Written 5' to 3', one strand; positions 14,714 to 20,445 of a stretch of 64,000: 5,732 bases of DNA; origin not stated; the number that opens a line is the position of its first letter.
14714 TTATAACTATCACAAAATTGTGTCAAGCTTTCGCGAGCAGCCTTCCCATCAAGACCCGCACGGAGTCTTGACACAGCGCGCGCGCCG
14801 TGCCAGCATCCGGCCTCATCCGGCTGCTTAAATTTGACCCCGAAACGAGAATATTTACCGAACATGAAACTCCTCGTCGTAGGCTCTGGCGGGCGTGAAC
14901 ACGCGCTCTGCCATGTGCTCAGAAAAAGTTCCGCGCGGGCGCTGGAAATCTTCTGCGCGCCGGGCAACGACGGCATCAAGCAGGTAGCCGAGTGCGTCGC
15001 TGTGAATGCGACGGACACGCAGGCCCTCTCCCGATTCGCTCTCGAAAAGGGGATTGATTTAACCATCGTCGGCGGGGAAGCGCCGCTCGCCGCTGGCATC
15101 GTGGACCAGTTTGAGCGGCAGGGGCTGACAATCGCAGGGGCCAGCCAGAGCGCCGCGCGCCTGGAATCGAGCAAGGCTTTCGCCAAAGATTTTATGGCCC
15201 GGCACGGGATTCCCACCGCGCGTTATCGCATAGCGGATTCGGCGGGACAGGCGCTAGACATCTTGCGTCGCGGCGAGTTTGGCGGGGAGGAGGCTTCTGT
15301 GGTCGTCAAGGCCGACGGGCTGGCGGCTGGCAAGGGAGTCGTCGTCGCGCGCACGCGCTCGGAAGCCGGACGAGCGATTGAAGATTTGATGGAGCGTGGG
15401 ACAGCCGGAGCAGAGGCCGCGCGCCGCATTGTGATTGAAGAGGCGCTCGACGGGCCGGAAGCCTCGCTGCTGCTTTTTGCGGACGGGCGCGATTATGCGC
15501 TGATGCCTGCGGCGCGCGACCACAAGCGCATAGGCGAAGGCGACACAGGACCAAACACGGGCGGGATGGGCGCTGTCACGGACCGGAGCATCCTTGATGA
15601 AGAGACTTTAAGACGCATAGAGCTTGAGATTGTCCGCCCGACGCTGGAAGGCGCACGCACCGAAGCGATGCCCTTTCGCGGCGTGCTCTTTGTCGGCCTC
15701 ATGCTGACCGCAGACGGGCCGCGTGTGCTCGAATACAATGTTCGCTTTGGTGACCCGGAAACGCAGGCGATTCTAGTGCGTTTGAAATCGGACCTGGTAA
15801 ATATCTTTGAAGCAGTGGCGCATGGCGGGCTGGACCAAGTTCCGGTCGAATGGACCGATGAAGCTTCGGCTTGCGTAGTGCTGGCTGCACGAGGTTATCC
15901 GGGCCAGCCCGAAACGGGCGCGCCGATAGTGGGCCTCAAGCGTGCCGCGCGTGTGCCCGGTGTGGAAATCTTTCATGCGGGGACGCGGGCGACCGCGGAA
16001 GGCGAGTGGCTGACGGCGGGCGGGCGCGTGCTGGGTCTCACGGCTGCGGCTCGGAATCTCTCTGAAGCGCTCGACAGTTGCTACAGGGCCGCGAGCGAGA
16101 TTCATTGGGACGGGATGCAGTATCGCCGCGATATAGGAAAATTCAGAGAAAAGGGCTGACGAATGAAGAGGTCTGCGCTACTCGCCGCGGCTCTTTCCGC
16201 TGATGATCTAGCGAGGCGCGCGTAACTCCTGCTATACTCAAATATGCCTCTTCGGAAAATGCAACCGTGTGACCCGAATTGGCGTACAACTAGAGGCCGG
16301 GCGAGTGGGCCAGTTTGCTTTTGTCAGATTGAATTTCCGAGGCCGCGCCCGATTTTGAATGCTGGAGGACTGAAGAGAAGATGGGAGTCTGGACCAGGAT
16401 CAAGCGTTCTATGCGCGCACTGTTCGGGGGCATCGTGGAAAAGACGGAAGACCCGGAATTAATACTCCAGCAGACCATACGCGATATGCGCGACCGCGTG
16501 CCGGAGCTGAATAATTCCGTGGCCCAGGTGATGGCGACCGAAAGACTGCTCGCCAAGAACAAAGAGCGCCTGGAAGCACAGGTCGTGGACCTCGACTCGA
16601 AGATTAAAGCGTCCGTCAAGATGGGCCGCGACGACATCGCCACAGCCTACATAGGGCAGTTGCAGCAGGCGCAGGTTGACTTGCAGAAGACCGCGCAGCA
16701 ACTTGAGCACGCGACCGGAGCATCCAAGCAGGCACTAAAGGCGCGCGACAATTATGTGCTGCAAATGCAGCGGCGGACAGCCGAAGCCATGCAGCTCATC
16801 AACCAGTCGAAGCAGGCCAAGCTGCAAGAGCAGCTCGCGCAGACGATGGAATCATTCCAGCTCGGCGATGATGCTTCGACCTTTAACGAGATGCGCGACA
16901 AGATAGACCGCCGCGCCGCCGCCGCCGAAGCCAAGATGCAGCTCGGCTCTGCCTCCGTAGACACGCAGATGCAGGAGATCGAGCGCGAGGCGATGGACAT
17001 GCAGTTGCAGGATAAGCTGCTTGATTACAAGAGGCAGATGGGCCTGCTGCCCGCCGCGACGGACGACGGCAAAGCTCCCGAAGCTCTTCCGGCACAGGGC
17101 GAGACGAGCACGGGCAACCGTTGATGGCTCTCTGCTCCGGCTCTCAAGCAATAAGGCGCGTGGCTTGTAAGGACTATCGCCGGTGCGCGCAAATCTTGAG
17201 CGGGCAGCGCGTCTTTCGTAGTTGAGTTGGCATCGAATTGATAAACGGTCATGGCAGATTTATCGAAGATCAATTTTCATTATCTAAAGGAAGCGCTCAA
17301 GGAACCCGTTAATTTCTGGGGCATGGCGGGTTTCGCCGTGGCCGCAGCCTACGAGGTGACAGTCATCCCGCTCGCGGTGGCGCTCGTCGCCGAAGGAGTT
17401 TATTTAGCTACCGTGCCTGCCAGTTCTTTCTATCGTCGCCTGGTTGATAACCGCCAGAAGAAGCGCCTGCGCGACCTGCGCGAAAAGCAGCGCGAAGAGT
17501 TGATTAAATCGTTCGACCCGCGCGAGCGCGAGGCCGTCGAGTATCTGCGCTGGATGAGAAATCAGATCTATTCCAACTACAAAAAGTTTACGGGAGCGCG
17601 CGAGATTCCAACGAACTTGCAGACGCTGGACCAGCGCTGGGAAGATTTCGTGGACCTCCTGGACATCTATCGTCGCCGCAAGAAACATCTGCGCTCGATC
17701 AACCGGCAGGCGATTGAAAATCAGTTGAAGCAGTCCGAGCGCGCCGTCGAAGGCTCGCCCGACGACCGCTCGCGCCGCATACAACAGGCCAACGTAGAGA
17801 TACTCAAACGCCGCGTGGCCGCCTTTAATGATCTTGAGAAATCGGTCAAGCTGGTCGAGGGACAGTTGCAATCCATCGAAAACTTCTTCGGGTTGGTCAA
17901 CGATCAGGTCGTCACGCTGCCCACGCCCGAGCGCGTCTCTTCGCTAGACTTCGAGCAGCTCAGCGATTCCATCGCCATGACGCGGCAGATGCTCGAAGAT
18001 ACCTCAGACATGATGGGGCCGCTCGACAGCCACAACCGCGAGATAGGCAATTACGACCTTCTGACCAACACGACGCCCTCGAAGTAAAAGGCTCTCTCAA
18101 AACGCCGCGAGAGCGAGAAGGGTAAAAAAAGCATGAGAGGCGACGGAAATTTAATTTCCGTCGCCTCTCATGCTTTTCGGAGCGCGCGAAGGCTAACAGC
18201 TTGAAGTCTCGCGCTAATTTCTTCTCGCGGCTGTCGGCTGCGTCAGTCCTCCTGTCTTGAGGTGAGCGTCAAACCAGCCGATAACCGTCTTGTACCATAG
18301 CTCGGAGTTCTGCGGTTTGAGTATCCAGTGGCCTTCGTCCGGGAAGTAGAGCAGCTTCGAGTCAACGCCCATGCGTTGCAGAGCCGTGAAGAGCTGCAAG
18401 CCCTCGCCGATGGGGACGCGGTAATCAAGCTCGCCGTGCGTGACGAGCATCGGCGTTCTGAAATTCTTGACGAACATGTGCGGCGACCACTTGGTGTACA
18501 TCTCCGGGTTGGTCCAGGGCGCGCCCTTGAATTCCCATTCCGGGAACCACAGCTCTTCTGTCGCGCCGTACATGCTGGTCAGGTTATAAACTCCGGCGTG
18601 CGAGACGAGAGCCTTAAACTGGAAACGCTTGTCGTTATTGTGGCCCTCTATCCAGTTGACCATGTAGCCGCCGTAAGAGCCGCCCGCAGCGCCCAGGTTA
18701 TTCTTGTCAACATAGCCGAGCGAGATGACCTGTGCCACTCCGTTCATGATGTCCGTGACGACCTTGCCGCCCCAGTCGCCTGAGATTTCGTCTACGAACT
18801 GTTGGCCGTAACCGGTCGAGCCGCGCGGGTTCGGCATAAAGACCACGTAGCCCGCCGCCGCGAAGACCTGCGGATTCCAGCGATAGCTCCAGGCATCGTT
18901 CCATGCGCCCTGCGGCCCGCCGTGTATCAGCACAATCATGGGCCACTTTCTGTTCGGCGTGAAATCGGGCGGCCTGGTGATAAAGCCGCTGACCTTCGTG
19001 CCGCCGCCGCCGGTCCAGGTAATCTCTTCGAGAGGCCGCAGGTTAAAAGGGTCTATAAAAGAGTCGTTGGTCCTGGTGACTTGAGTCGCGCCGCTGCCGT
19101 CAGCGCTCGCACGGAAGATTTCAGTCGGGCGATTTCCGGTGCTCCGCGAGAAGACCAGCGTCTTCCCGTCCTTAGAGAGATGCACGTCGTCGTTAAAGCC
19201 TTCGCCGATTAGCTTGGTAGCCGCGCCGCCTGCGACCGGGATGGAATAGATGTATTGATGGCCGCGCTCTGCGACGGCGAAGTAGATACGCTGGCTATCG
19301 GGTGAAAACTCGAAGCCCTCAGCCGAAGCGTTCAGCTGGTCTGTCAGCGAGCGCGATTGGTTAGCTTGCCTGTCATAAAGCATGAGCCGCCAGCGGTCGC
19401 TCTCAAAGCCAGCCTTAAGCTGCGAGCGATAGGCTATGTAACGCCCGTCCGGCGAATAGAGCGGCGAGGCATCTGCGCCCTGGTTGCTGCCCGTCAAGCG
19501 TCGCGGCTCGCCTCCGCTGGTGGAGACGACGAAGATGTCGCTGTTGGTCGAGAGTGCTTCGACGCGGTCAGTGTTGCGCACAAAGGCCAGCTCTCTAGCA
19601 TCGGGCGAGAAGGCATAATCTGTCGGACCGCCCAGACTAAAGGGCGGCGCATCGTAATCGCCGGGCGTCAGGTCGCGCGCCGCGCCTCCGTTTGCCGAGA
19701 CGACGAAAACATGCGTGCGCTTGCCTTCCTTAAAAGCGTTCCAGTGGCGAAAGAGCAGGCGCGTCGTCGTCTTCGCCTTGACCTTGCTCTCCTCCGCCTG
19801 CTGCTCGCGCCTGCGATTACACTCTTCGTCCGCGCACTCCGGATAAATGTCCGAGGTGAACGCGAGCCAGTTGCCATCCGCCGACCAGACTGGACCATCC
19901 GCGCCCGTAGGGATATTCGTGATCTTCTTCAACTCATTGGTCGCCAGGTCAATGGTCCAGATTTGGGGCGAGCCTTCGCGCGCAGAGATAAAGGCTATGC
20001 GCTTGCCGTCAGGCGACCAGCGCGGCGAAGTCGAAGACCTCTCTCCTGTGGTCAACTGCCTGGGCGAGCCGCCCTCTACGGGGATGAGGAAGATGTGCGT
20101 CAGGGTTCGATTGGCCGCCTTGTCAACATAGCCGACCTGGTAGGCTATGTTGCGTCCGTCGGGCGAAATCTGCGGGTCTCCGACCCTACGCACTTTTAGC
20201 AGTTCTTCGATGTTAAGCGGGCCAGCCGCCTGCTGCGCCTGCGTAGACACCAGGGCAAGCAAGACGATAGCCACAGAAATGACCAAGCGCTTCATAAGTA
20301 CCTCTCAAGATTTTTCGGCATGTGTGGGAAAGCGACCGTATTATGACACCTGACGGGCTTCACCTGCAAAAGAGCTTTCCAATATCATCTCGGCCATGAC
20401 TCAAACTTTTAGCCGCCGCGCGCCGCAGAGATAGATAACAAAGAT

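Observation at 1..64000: Highly iterated palindromic heptamer TGGWCCA, about 80 copies in 64 kb, in all reading frames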

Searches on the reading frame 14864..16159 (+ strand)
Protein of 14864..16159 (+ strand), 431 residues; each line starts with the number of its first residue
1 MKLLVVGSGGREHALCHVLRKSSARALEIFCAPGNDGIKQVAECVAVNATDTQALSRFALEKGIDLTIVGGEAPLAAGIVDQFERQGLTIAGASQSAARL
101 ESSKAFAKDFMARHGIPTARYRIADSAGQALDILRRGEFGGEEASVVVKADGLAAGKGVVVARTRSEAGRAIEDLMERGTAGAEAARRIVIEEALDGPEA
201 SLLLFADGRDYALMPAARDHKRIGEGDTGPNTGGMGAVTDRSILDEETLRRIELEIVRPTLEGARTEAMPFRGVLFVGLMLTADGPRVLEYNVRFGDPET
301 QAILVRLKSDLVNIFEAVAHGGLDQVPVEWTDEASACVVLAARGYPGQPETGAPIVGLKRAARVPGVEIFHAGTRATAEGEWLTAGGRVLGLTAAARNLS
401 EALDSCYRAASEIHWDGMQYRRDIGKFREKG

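Call 15: find_related_loci(query=window:14864-16159:+, collection=genome_contigs, flank=10000)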
Query window:14864-16159:+ (431 aa) in genome_contigs; peptide patterns used: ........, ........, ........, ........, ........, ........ (x = any residue, [..] = any of these).
600 stretches matched a pattern (row limit reached: there are more); 577 encode a relative of the query (tblastn E <= 1e-3); the best 80 are kept; 80 distinct loci.
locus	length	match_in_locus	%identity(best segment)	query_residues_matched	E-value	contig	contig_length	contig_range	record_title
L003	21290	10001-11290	74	1-430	0e+0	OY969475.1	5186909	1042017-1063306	MAG: Pyrinomonadaceae bacterium isolate MFD01916.bin.c.1 genome assembly, chromosome: 1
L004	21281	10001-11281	70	1-427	0e+0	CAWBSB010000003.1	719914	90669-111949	MAG: uncultured Acidobacteriota bacterium isolate MFD01916.bin.1.29 genome assembly, contig: contig_15370, whole genome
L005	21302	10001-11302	70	1-430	0e+0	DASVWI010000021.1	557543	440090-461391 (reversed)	MAG TPA_asm: Pyrinomonadaceae bacterium isolate SMAG_U3366 k141_419078, whole genome shotgun sequence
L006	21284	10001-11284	70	1-427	0e+0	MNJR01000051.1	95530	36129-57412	MAG: Acidobacteria bacterium 13_1_20CM_3_53_8 13_1_20cm_3_scaffold_56, whole genome shotgun sequence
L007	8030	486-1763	70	1-426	0e+0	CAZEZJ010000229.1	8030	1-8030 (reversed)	MAG TPA_asm: uncultured Blastocatellaceae bacterium isolate binchicken_co174_37 genome assembly, contig: NODE_1301_lengt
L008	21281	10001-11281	70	1-427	0e+0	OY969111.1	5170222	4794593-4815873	MAG: uncultured Acidobacteriota bacterium isolate MFD01916.bin.c.3 genome assembly, chromosome: 1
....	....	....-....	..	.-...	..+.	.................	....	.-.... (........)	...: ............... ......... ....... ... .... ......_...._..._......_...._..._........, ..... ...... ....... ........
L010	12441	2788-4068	69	1-430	0e+0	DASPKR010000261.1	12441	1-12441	MAG TPA_asm: Pyrinomonadaceae bacterium isolate SMAG_U12041 k141_1713611, whole genome shotgun sequence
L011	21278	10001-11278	68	1-426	0e+0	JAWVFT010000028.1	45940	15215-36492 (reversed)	MAG: Blastocatellia bacterium isolate BP_46 scaffold_5508711, whole genome shotgun sequence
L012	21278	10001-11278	65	1-426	0e+0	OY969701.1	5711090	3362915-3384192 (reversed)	MAG: Pyrinomonadaceae bacterium isolate MFD04212.bin.c.1 genome assembly, chromosome: 1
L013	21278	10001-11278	70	1-426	0e+0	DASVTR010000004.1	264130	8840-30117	MAG TPA_asm: Pyrinomonadaceae bacterium isolate SMAG_U3296 k141_171534, whole genome shotgun sequence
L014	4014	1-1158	75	45-430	0e+0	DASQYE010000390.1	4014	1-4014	MAG TPA_asm: Pyrinomonadaceae bacterium isolate SMAG_U11057 k141_30056, whole genome shotgun sequence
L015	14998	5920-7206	67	1-428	0e+0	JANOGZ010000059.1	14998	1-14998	MAG: Pyrinomonadaceae bacterium isolate SOY_64_concoct_390 SOY_64_k141_945897, whole genome shotgun sequence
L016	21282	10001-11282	70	1-427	0e+0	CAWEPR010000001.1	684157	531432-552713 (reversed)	MAG: uncultured Acidobacteriota bacterium isolate MFD01916.bin.2.121 genome assembly, contig: contig_10889, whole genome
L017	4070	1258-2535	66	1-426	0e+0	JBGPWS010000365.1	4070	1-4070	MAG: Pyrinomonadaceae bacterium isolate OBJ1_062018_090_57 k141_1700080_length_4070_cov_52.0000, whole genome shotgun se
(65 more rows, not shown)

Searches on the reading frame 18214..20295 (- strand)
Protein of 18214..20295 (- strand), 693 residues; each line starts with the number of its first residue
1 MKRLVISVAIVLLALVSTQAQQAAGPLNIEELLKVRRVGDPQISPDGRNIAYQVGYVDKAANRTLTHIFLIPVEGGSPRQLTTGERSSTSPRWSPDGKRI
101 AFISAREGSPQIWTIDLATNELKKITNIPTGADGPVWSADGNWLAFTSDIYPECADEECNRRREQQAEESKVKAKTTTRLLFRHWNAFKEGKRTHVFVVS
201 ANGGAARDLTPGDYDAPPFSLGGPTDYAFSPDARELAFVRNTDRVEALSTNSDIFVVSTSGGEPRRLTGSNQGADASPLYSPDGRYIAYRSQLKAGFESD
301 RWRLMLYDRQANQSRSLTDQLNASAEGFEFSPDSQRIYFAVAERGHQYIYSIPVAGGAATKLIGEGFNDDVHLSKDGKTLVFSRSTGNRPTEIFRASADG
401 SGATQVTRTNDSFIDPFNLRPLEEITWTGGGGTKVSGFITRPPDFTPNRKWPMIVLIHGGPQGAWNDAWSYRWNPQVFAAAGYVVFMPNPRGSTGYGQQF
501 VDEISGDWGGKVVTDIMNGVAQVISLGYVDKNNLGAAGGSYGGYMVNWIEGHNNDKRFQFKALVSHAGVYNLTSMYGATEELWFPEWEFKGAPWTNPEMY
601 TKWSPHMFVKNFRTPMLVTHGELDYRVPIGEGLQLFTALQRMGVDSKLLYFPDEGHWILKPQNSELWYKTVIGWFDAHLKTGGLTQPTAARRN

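Call 6: search_protein_families(library=pfam, proteins=[window:18214-20295:-])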
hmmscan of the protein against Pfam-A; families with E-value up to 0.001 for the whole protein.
window:18214-20295:- (693 aa): 6 families
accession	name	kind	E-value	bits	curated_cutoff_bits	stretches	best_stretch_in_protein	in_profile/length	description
PF00326.27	Peptidase_S9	-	1.6e-65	221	22.6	1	469-680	1-211/213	Prolyl oligopeptidase family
PF07676.18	PD40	-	2.2e-35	120.3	20.9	2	78-113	1-37/38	WD40-like Beta Propeller Repeat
PF00930.27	DPPIV_N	-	1.9e-11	43.8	22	0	55-127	249-325/354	Dipeptidyl peptidase IV (DPP IV) N-terminal region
PF20434.5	BD-FAE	-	3.2e-11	43.6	26.8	1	449-639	11-215/215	BD-FAE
PF25174.1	Beta-prop_THOC3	-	0.00011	21.7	305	0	83-148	86-148/272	THOC3 beta-propeller domain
PF05448.18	AXE1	-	0.00098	18.4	21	0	424-499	58-126/321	Acetyl xylan esterase (AXE1)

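Call 8: find_encoding_contigs(protein=window:18214-20295:-, flank=10000, max_places=4)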
Protein window:18214-20295:- (693 aa): 3 contigs read that carry it; 2 places shown.
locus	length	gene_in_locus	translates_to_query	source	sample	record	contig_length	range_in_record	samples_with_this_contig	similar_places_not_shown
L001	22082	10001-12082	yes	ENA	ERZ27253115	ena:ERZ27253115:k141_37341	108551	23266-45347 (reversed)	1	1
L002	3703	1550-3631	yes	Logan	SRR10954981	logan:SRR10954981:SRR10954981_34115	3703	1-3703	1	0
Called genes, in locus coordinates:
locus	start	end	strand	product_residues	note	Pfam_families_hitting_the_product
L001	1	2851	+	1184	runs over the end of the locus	PF13432:TPR_16 (faint), PF13428:TPR_14 (faint), PF13431:TPR_17 (faint), PF14559:TPR_19 (faint), PF07719:TPR_2 (faint), PF23914:TPR_CcmH_CycH (weak), PF13517:FG-GAP_3, PF07593:UnbV_ASPIC (weak), +2 more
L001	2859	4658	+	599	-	PF01839:FG-GAP (weak), PF13517:FG-GAP_3, PF07593:UnbV_ASPIC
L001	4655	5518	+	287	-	-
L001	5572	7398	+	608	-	PF01839:FG-GAP (faint), PF13517:FG-GAP_3, PF07593:UnbV_ASPIC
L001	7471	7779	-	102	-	PF13224:DUF4032 (weak)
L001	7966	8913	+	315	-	PF00126:HTH_1, PF03466:LysR_substrate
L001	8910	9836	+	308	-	-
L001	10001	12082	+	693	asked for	PF26550:Tricorn_2nd, PF00930:DPPIV_N (faint), PF26549:Tricorn_N, PF07676:PD40, PF26549:Tricorn_N, PF20434:BD-FAE, PF00326:Peptidase_S9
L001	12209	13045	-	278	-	-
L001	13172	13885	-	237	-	PF04012:PspA_IM30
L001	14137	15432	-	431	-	PF02844:GARS_N, PF01071:GARS_A, PF02843:GARS_C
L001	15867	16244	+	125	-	PF13451:zf_Tbcl, PF23477:zf_Tbcl_2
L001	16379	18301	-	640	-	-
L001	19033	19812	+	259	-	PF06210:DUF1003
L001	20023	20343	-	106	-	-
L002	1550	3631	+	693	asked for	PF26550:Tricorn_2nd, PF00930:DPPIV_N (faint), PF26549:Tricorn_N, PF07676:PD40, PF26549:Tricorn_N, PF20434:BD-FAE, PF00326:Peptidase_S9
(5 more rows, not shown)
